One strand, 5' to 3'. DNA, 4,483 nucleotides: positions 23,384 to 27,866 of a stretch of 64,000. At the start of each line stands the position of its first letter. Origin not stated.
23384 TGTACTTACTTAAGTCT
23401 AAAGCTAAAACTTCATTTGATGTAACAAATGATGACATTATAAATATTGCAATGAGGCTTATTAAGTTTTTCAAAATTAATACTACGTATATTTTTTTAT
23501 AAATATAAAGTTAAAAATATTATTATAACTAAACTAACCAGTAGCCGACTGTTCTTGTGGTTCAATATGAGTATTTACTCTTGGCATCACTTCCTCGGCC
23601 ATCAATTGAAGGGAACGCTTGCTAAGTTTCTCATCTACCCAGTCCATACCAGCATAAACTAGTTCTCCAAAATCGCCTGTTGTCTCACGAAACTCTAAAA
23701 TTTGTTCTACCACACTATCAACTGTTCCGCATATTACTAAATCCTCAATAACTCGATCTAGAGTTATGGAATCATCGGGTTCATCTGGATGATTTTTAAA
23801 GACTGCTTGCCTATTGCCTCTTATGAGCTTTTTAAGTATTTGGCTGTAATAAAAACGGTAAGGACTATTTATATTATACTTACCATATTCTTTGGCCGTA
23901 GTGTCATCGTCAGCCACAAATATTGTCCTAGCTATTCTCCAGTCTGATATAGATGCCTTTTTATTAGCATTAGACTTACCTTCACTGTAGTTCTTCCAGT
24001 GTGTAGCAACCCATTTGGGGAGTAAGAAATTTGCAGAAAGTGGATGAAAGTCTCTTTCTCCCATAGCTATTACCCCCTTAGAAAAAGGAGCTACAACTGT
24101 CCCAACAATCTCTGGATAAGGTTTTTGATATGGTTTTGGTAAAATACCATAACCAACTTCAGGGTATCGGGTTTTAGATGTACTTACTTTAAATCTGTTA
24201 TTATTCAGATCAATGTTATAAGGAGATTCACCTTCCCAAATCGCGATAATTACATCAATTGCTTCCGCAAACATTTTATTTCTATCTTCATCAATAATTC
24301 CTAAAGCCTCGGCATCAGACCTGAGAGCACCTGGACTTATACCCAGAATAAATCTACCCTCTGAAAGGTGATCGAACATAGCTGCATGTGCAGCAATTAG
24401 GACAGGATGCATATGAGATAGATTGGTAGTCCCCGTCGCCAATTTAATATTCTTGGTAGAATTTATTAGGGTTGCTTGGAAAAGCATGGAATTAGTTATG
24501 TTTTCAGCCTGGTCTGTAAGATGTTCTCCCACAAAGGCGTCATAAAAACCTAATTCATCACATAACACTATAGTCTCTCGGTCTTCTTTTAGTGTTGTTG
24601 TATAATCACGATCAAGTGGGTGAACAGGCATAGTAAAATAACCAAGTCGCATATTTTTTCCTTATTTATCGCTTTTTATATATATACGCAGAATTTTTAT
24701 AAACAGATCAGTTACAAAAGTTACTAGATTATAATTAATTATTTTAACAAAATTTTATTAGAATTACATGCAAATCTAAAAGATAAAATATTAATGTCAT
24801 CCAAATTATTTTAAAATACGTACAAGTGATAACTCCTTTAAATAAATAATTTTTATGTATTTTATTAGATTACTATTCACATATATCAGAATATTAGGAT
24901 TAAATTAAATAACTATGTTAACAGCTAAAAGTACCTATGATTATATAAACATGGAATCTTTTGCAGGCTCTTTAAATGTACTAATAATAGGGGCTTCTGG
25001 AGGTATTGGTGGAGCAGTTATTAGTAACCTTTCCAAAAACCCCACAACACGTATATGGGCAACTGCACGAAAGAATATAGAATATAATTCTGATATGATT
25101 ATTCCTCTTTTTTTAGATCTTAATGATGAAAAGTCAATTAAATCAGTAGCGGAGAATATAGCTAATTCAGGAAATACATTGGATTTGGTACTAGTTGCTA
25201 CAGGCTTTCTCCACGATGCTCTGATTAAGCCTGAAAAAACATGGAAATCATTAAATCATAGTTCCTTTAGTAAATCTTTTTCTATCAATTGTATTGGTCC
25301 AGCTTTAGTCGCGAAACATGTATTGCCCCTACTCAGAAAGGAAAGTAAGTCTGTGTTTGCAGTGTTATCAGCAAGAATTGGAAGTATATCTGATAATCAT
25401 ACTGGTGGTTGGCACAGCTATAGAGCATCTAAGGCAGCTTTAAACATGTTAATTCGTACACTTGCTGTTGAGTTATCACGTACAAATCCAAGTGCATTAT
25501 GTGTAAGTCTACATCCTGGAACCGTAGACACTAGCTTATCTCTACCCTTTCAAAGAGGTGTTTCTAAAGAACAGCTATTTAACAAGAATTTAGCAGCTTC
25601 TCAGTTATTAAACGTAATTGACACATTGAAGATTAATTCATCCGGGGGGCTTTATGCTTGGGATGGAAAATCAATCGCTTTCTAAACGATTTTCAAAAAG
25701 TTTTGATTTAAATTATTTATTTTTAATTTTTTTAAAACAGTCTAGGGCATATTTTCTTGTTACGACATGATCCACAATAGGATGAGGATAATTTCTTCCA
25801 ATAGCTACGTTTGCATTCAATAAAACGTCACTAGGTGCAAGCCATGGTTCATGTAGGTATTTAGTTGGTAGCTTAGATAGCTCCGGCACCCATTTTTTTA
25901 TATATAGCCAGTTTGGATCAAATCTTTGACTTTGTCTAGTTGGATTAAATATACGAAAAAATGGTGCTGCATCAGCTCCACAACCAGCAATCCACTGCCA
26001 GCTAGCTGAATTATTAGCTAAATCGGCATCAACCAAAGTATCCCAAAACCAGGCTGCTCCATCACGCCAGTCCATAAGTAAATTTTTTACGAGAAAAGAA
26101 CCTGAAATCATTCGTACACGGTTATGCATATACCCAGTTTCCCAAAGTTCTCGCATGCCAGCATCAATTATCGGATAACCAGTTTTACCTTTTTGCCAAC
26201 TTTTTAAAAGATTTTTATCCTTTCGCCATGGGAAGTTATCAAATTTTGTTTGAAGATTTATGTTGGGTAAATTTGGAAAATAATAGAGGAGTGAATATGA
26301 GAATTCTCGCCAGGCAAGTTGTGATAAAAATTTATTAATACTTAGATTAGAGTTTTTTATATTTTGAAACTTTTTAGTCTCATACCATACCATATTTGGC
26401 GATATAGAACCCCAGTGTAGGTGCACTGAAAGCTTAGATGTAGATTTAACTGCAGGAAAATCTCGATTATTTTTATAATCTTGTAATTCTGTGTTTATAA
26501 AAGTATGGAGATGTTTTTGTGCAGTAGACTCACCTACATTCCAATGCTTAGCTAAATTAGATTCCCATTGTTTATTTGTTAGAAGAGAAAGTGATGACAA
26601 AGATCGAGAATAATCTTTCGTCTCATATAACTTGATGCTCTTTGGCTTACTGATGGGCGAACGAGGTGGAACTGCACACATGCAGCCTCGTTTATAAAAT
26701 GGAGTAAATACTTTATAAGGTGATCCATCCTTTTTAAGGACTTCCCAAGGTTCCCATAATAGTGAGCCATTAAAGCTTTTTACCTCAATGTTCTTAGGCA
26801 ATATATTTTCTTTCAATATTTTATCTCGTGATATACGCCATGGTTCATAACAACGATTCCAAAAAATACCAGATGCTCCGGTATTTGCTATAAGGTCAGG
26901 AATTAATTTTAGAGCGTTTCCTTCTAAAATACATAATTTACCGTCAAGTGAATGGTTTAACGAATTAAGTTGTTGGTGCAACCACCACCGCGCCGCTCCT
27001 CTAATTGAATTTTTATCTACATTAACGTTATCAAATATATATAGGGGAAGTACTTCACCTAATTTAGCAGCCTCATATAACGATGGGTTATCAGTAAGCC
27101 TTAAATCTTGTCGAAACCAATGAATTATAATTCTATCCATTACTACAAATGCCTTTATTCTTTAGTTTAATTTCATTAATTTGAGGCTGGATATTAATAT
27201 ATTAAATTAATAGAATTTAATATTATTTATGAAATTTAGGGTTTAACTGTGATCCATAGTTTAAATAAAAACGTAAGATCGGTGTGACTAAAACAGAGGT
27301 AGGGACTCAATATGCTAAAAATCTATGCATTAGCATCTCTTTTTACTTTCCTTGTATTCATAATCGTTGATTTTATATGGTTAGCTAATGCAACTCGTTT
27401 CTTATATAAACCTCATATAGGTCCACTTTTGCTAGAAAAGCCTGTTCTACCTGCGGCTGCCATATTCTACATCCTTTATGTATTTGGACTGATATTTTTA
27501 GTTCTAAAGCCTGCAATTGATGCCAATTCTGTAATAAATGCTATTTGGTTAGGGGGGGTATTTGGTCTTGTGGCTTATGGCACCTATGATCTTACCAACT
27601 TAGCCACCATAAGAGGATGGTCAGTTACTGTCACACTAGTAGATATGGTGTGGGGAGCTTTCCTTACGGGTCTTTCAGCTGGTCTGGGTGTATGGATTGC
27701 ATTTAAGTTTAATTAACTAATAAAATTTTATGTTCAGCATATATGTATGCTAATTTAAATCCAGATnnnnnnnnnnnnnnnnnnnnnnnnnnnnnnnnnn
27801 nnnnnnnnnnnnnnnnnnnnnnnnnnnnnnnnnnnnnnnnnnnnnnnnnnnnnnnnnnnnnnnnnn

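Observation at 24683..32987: Six exact and one near copy of an ECF sigma-E/ChrR-type promoter motif, arranged as back-to-back divergent pairs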

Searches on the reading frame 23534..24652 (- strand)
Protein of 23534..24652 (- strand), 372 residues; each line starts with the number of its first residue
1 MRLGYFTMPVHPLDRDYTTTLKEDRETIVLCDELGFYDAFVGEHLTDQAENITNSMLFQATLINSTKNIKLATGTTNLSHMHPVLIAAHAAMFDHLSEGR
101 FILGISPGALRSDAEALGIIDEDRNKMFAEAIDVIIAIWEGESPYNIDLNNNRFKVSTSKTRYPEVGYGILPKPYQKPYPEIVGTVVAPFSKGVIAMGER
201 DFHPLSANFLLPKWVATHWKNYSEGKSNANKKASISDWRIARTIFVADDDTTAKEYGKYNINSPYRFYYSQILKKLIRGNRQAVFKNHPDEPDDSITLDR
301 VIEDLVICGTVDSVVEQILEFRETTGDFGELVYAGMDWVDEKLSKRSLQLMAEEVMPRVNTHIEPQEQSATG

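Call 7: search_protein_families(library=pfam, proteins=[window:23534-24652:-])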
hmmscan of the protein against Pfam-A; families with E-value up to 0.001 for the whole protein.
window:23534-24652:- (372 aa): 1 family
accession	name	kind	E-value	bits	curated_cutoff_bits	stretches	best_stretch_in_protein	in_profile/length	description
PF00296.26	Bac_luciferase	-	1e-34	120.8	27.9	1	1-326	1-312/314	Luciferase-like monooxygenase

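Call 55: search_protein_families(library=ncbifam, proteins=[window:23534-24652:-], max_evalue=0.00001)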
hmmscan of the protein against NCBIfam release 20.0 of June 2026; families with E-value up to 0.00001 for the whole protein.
window:23534-24652:- (372 aa): 24 families
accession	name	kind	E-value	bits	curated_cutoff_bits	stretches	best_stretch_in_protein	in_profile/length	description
TIGR03619.1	F420_Rv2161c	subfamily_domain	4.9e-18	65.6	166.9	1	51-183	42-162/247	TIGR03619 family F420-dependent LLM class oxidoreductase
TIGR04027.1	LLM_KPN_01858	hypoth_equivalog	1.8e-17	63.3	412.9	1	2-143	2-142/326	putative FMN-dependent luciferase-like monooxygenase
TIGR03571.1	lucif_BA3436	subfamily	1.3e-16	60.8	303.9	1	7-156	16-167/304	TIGR03571 family LLM class oxidoreductase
NF002619.0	PRK02271.1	equivalog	3.2e-16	59.5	276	1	27-143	19-129/329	5,10-methylenetetrahydromethanopterin reductase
TIGR03555.1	F420_mer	equivalog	4.2e-14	52.7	348.7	1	28-160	18-141/325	5,10-methylenetetrahydromethanopterin reductase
TIGR03560.1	F420_Rv1855c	subfamily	1.5e-12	47.8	231.4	1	32-143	28-143/227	TIGR03560 family F420-dependent LLM class oxidoreductase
TIGR03559.1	F420_Rv3520c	subfamily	3.3e-12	46.1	335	1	16-259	7-241/325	LLM class F420-dependent oxidoreductase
TIGR04020.1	seco_metab_LLM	subfamily_domain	1.2e-11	44.3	244.45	1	29-157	26-155/341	MupA/Atu3671 family FMN-dependent luciferase-like monooxygenase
NF052255.1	luciferase_Beta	exception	2.3e-11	43.3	500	1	1-135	1-137/325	luciferase subunit beta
TIGR03857.1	F420_MSMEG_2249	hypoth_equivalog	4.5e-11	42.6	218.4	1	31-143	23-128/329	TIGR03857 family LLM class F420-dependent oxidoreductase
TIGR03621.1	F420_MSMEG_2516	subfamily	6.9e-11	41.8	213.15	1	31-120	23-107/295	TIGR03621 family F420-dependent LLM class oxidoreductase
TIGR03558.1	oxido_grp_1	subfamily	8e-11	41.7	166.95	1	15-353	13-324/325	MsnO8 family LLM class oxidoreductase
TIGR03858.1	LLM_2I7G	subfamily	8.6e-10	38.1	462.25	1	19-359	23-336/337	Atu2307/SP_0267 family LLM class monooxygenase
TIGR03557.1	F420_G6P_family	subfamily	2e-09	37.1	210.4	1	60-143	54-140/316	TIGR03557 family F420-dependent LLM class oxidoreductase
TIGR04036.1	LLM_CE1758_fam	subfamily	3.7e-09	35.9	479.1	0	30-106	36-111/355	CE1758 family FMN-dependent luciferase-like monooxygenase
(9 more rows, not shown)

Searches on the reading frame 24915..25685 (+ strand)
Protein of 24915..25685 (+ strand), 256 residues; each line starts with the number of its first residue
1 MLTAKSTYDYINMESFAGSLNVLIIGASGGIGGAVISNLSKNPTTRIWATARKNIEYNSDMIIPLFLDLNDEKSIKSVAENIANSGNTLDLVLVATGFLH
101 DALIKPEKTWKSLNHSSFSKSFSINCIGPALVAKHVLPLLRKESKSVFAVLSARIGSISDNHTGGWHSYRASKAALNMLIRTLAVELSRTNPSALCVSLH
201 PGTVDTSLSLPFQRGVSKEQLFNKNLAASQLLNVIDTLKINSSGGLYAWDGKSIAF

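Call 7: search_protein_families(library=pfam, proteins=[window:24915-25685:+])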
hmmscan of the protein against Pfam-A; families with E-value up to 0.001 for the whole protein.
window:24915-25685:+ (256 aa): 2 families
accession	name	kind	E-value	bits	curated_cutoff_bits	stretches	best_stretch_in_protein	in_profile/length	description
PF00106.31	adh_short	-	4.2e-20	72.5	26.6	1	22-209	3-187/195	short chain dehydrogenase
PF13561.12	adh_short_C2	-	2.2e-16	60.6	27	1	58-214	44-186/236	Enoyl-(Acyl carrier protein) reductase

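Call 55: search_protein_families(library=ncbifam, proteins=[window:24915-25685:+], max_evalue=0.00001)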
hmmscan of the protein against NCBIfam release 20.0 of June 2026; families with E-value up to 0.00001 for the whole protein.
window:24915-25685:+ (256 aa): 98 families (the best 25 are shown)
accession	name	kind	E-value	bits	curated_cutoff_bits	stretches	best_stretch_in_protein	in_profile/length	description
NF006532.0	PRK09009.1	equivalog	3.4e-65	219.9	330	1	21-255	2-234/235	SDR family oxidoreductase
NF049951.1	HglthnlMButDhIsoH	equivalog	5.2e-30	104.5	350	1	21-253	3-223/226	1-hydroxy-2-glutathionyl-2-methyl-3-butene dehydrogenase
NF006035.0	PRK08177.1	equivalog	8.3e-27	94.2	251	1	20-207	5-186/228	SDR family oxidoreductase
NF005403.0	PRK06953.1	equivalog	6.1e-26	91.2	254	1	21-255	3-221/222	SDR family oxidoreductase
NF006073.0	PRK08219.1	equivalog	1e-17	64.6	218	1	22-209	6-179/227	SDR family oxidoreductase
NF006118.0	PRK08264.1-4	subfamily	2.6e-17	63.2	279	1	21-209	7-186/244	SDR family oxidoreductase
NF006074.0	PRK08220.1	equivalog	3e-16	59.8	312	1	21-209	10-185/251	2,3-dihydro-2,3-dihydroxybenzoate dehydrogenase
NF006119.0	PRK08264.1-5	subfamily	3.9e-16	59.2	249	1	21-209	8-179/233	SDR family oxidoreductase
NF009468.0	PRK12826.1-4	equivalog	1.7e-15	57.4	318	1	21-206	9-192/256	SDR family oxidoreductase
NF006120.0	PRK08264.1-6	subfamily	2.1e-15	56.9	274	1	21-209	9-189/246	SDR family oxidoreductase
NF005381.0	PRK06924.1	equivalog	4.3e-15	56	258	1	22-220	4-204/251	(S)-benzoin forming benzil reductase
NF006565.0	PRK09072.1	equivalog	2e-14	53.8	238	1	21-197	7-179/265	SDR family oxidoreductase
NF004284.0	PRK05693.1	equivalog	3.6e-14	53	326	1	21-224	3-194/274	SDR family oxidoreductase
NF005559.1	PRK07231.1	subfamily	1.3e-13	51.1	215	1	22-214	7-196/249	glucose 1-dehydrogenase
TIGR04316.1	dhbA_paeA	equivalog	2.8e-13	50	300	1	22-209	1-185/250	2,3-dihydro-2,3-dihydroxybenzoate dehydrogenase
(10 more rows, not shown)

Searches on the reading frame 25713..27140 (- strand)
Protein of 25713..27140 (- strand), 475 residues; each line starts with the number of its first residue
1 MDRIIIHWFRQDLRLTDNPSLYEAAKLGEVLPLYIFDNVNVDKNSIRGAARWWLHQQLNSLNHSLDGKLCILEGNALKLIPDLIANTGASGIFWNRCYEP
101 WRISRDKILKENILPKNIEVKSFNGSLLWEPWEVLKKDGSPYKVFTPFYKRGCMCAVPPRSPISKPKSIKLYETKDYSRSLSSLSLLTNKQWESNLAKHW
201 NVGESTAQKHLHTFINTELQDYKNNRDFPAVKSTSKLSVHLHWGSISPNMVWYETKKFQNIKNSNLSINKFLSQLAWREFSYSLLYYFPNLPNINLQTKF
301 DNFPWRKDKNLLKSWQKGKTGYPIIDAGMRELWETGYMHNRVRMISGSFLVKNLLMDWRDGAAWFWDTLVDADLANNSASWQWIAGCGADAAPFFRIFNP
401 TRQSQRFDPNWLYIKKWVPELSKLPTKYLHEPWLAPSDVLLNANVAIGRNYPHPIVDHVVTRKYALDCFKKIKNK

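Call 7: search_protein_families(library=pfam, proteins=[window:25713-27140:-])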
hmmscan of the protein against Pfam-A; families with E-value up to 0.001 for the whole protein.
window:25713-27140:- (475 aa): 2 families
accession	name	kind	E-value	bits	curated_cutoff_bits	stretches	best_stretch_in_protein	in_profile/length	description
PF03441.19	FAD_binding_7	-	3.1e-86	288.4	27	1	271-470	1-202/203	FAD binding domain of DNA photolyase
PF00875.24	DNA_photolyase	-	1.2e-42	146.1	26.6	1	6-154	2-154/164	DNA photolyase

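Call 55: search_protein_families(library=ncbifam, proteins=[window:25713-27140:-], max_evalue=0.00001)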
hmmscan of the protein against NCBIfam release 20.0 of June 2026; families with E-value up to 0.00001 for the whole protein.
window:25713-27140:- (475 aa): 5 families
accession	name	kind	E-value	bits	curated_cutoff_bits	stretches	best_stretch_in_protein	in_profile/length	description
TIGR02766.1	crypt_chrom_pln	subfamily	9.1e-114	380.9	603.85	1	6-462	3-472/480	cryptochrome photoreceptor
TIGR03556.1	photolyase_8HDF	exception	7.6e-106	354.8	884.6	1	4-463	2-462/471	deoxyribodipyrimidine photo-lyase, 8-HDF type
NF007955.0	PRK10674.1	equivalog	5.2e-104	348.8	506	1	6-474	5-470/472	deoxyribodipyrimidine photo-lyase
TIGR02765.1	crypto_DASH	subfamily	7.4e-68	229.4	317.05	1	4-421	2-431/431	DASH family cryptochrome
TIGR00591.1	phr2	superfamily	3.5e-17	62.8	550.05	1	5-346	24-373/453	deoxyribodipyrimidine photo-lyase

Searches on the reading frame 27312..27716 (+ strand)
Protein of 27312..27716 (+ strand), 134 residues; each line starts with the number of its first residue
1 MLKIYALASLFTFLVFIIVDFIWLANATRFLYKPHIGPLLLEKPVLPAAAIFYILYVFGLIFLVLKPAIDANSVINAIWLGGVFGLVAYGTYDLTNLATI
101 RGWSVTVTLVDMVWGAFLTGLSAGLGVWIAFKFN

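Call 7: search_protein_families(library=pfam, proteins=[window:27312-27716:+])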
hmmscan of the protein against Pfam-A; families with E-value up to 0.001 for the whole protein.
window:27312-27716:+ (134 aa): 1 family
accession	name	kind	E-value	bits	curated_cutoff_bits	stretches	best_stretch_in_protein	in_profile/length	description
PF09945.14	DUF2177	-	1.2e-40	138.9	26.9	1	7-128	3-124/124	Predicted membrane protein (DUF2177)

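Call 55: search_protein_families(library=ncbifam, proteins=[window:27312-27716:+], max_evalue=0.00001)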
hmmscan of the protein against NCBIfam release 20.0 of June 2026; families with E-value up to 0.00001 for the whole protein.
window:27312-27716:+ (134 aa): 0 families
